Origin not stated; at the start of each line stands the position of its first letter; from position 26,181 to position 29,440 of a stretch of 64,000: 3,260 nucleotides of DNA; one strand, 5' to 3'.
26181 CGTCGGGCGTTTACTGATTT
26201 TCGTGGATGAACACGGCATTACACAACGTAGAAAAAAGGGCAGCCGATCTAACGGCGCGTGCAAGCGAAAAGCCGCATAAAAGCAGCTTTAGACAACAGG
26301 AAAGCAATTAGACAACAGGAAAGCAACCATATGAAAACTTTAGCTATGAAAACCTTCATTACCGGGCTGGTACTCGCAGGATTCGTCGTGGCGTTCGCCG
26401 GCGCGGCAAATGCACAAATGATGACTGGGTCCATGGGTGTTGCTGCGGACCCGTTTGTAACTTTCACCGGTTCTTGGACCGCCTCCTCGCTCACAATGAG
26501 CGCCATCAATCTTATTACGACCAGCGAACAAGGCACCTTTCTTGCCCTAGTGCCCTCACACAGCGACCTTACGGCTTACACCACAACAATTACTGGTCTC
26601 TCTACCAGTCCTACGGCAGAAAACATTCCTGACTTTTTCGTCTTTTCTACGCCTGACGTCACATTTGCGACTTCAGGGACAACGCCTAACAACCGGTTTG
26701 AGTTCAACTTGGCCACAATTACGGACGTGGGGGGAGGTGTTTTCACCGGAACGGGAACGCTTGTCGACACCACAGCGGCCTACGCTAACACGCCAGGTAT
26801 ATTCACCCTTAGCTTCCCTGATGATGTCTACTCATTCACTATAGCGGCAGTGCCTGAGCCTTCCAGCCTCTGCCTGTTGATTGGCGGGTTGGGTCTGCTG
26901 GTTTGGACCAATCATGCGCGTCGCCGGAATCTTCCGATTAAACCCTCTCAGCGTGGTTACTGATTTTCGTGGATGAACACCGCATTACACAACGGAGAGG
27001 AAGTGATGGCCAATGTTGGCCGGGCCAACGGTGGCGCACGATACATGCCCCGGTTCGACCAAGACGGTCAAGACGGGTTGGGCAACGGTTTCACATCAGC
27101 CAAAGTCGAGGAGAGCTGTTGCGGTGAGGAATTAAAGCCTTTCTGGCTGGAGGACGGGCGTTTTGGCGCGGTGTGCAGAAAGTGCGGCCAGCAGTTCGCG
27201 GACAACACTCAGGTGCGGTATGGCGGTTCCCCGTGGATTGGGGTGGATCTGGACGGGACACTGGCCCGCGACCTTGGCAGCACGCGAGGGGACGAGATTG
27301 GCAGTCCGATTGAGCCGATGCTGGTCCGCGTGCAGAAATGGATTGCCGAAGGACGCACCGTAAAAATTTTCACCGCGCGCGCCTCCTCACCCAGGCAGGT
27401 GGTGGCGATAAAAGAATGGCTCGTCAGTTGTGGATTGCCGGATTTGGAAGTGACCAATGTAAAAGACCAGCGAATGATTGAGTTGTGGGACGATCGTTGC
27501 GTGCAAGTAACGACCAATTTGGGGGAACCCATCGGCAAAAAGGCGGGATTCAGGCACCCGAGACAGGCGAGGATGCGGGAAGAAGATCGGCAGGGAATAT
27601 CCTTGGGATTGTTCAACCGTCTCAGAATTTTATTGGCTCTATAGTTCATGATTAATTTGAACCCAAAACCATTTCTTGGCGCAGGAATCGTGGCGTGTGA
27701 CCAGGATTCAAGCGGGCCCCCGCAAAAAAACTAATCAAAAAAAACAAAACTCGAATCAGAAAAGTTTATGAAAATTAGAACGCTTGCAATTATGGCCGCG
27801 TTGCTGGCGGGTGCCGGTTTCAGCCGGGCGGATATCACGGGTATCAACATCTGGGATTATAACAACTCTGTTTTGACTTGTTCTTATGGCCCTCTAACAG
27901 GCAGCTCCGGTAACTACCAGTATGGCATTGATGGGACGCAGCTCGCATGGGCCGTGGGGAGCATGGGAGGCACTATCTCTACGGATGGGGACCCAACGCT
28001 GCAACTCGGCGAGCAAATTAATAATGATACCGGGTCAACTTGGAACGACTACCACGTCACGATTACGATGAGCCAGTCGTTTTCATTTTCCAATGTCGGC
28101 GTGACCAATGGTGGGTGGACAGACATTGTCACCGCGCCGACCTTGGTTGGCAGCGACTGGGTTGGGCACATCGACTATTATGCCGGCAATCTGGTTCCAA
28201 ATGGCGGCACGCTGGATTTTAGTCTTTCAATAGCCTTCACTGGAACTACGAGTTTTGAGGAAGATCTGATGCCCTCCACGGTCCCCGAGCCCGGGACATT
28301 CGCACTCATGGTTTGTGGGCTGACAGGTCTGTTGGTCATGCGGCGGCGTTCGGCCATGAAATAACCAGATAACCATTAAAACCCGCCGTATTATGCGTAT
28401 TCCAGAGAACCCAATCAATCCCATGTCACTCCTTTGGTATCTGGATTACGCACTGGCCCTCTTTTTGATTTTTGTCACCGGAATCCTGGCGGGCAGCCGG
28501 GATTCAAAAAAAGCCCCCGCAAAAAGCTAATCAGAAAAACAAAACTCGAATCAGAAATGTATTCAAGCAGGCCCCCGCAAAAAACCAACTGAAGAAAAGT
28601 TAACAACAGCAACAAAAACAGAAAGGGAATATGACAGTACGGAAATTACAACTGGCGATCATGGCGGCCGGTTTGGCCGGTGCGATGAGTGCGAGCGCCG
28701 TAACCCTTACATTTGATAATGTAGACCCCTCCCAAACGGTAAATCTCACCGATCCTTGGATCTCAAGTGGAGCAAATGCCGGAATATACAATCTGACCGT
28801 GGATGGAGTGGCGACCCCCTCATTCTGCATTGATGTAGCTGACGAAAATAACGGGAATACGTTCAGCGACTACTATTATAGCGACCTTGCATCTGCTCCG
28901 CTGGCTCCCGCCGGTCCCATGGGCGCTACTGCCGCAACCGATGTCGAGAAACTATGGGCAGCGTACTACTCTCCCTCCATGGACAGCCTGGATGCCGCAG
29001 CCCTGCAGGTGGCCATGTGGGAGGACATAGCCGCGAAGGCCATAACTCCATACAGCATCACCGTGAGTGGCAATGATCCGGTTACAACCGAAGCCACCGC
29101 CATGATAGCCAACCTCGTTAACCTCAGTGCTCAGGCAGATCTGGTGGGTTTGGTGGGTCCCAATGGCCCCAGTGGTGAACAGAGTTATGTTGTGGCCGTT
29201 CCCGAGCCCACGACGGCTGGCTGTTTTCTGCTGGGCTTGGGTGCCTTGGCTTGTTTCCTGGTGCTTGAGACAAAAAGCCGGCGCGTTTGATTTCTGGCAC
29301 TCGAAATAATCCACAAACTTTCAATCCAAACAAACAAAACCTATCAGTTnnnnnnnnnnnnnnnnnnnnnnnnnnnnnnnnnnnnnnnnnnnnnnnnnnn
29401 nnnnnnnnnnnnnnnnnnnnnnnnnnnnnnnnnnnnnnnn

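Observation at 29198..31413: PEP-CTERM genes share a near-identical anchor+leader module while their ectodomains are unrelated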

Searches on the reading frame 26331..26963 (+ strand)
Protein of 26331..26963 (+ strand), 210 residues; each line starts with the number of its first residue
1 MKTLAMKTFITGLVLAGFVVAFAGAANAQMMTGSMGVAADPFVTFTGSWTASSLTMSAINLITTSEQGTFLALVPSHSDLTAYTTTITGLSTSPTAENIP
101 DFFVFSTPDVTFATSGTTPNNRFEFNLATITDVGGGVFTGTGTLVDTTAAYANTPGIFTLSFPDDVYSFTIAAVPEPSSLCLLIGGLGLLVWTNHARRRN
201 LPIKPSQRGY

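Call 13: search_protein_families(library=pfam, proteins=[window:26331-26963:+], max_evalue=1)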
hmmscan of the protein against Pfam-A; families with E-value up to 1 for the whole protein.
window:26331-26963:+ (210 aa): 3 families
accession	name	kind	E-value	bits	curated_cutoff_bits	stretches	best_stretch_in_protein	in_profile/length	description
PF07589.16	PEP-CTERM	-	3.2e-05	24.3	20.7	1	173-193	1-20/24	PEP-CTERM motif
PF12469.13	Cmr2_N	-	0.15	12.6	25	1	46-111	24-89/111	CRISPR-associated protein Cmr2, N-terminal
PF09813.14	Coa3_cc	-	0.26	11.4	27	0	4-21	10-27/48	Cytochrome c oxidase assembly factor 3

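Call 48: search_protein_families(library=ncbifam, proteins=[window:26331-26963:+], max_evalue=0.01)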
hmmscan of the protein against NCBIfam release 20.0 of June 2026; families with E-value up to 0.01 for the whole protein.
window:26331-26963:+ (210 aa): 7 families
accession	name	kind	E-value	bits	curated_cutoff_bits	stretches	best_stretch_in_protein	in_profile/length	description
NF038129.1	PEP_NF038129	equivalog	5.9e-07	29.5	65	1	109-194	103-191/194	NF038129 family PEP-CTERM protein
NF038124.1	PEP_CTERM_TLD_A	exception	6.1e-05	22.7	100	1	168-197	205-234/235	PEP_CTERM-anchored TLD domain-containing protein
NF038126.1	PEP_CTERM_FxDxF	subfamily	0.00018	21.7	50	1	30-199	6-165/165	FxDxF family PEP-CTERM protein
NF038120.1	PEP_CTERM_QFxxD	subfamily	0.0015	18.4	80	1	156-197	181-214/215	NF038120 family PEP-CTERM protein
TIGR02595.1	PEP_CTERM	domain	0.0034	18.1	16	1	174-199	1-23/24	PEP-CTERM sorting domain-containing protein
NF038119.1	PEP_CTERM_MHFG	equivalog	0.0043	17.4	100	1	162-197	224-259/260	MHFG family PEP-CTERM protein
NF041538.1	PEP_EDSA_1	subfamily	0.0045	16.7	100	1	140-199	251-307/307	EDSAP-1 family PEP-CTERM protein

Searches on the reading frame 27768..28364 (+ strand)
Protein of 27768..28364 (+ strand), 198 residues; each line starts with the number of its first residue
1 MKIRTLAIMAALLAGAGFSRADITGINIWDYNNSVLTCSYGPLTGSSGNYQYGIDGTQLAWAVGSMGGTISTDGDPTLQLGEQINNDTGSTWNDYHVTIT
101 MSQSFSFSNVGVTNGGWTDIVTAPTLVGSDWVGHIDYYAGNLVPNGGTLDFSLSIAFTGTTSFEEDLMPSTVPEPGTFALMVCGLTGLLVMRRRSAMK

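Call 13: search_protein_families(library=pfam, proteins=[window:27768-28364:+], max_evalue=1)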
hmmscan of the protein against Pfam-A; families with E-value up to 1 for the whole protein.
window:27768-28364:+ (198 aa): 5 families
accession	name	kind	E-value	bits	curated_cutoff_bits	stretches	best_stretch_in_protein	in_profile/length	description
PF07589.16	PEP-CTERM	-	0.00075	19.9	20.7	1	171-194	1-24/24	PEP-CTERM motif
PF18205.6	VPDSG-CTERM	-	0.017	15.4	25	1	177-195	8-26/26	VPDSG-CTERM motif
PF25156.2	PNGase_A_C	-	0.036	14.6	27.9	1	97-124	23-51/76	PNGase_A C-terminal domain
PF18787.7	CRM1_repeat_3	-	0.097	13.1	27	1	58-73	12-27/51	CRM1 / Exportin repeat 3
PF09610.15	Myco_arth_vir_N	-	0.16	12.7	22.4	1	2-19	10-27/32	Mycoplasma virulence signal region (Myco_arth_vir_N)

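Call 48: search_protein_families(library=ncbifam, proteins=[window:27768-28364:+], max_evalue=0.01)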
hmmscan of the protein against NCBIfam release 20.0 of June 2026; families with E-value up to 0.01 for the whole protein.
window:27768-28364:+ (198 aa): 12 families
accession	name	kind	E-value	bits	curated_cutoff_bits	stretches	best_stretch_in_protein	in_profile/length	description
NF038129.1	PEP_NF038129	equivalog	1.7e-09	37.8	65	1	62-194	57-193/194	NF038129 family PEP-CTERM protein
NF038125.1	PEP_CTERM_THxN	subfamily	4.2e-08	33.1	85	1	170-194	222-245/246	THxN family PEP-CTERM protein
NF033554.9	floc_PepA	equivalog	2.2e-07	30.9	80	1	155-195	222-260/261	flocculation-associated PEP-CTERM protein PepA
NF041927.1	Xrt_dep_XDP1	equivalog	3.1e-06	27.4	125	1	88-194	138-241/242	exosortase-dependent surface protein XDP1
NF041538.1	PEP_EDSA_1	subfamily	7e-06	25.9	100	1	92-195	225-307/307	EDSAP-1 family PEP-CTERM protein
NF038120.1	PEP_CTERM_QFxxD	subfamily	0.00047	20.1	80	1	166-194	187-215/215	NF038120 family PEP-CTERM protein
NF033947.0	PEP-cistern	hypoth_equivalog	0.00048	19.9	60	1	158-194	160-195/195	cistern family PEP-CTERM protein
NF038118.1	PEP_CTERM_CCXG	equivalog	0.00077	19.2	90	1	162-194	165-198/199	CCXG family PEP-CTERM protein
NF038124.1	PEP_CTERM_TLD_A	exception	0.0008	19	100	1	98-194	138-233/235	PEP_CTERM-anchored TLD domain-containing protein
TIGR02595.1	PEP_CTERM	domain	0.00094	19.9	16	1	172-194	1-22/24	PEP-CTERM sorting domain-containing protein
NF038126.1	PEP_CTERM_FxDxF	subfamily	0.0023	18.2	50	0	161-194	131-164/165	FxDxF family PEP-CTERM protein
NF038119.1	PEP_CTERM_MHFG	equivalog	0.0079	16.5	100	0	164-195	228-259/260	MHFG family PEP-CTERM protein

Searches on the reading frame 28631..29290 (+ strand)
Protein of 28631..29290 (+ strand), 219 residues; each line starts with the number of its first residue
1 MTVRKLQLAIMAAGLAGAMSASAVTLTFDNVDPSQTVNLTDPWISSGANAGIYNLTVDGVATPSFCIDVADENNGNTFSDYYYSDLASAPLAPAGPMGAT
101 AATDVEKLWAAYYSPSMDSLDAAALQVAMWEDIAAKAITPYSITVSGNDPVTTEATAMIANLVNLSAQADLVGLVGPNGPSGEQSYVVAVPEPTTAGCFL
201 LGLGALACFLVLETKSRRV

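Call 13: search_protein_families(library=pfam, proteins=[window:28631-29290:+], max_evalue=1)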
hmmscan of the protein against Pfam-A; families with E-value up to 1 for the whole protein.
window:28631-29290:+ (219 aa): 1 family
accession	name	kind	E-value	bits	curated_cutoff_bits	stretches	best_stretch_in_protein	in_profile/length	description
PF07589.16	PEP-CTERM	-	0.0016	18.9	20.7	1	189-210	1-20/24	PEP-CTERM motif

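Call 48: search_protein_families(library=ncbifam, proteins=[window:28631-29290:+], max_evalue=0.01)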
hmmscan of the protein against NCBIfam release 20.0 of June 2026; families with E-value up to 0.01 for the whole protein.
window:28631-29290:+ (219 aa): 3 families
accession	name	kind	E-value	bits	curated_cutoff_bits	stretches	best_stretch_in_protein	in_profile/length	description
NF038126.1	PEP_CTERM_FxDxF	subfamily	0.00019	21.7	50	0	73-208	42-160/165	FxDxF family PEP-CTERM protein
NF033554.9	floc_PepA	equivalog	0.0012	18.7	80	0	5-89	2-74/261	flocculation-associated PEP-CTERM protein PepA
NF038129.1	PEP_NF038129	equivalog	0.0019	18.1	65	1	156-208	138-189/194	NF038129 family PEP-CTERM protein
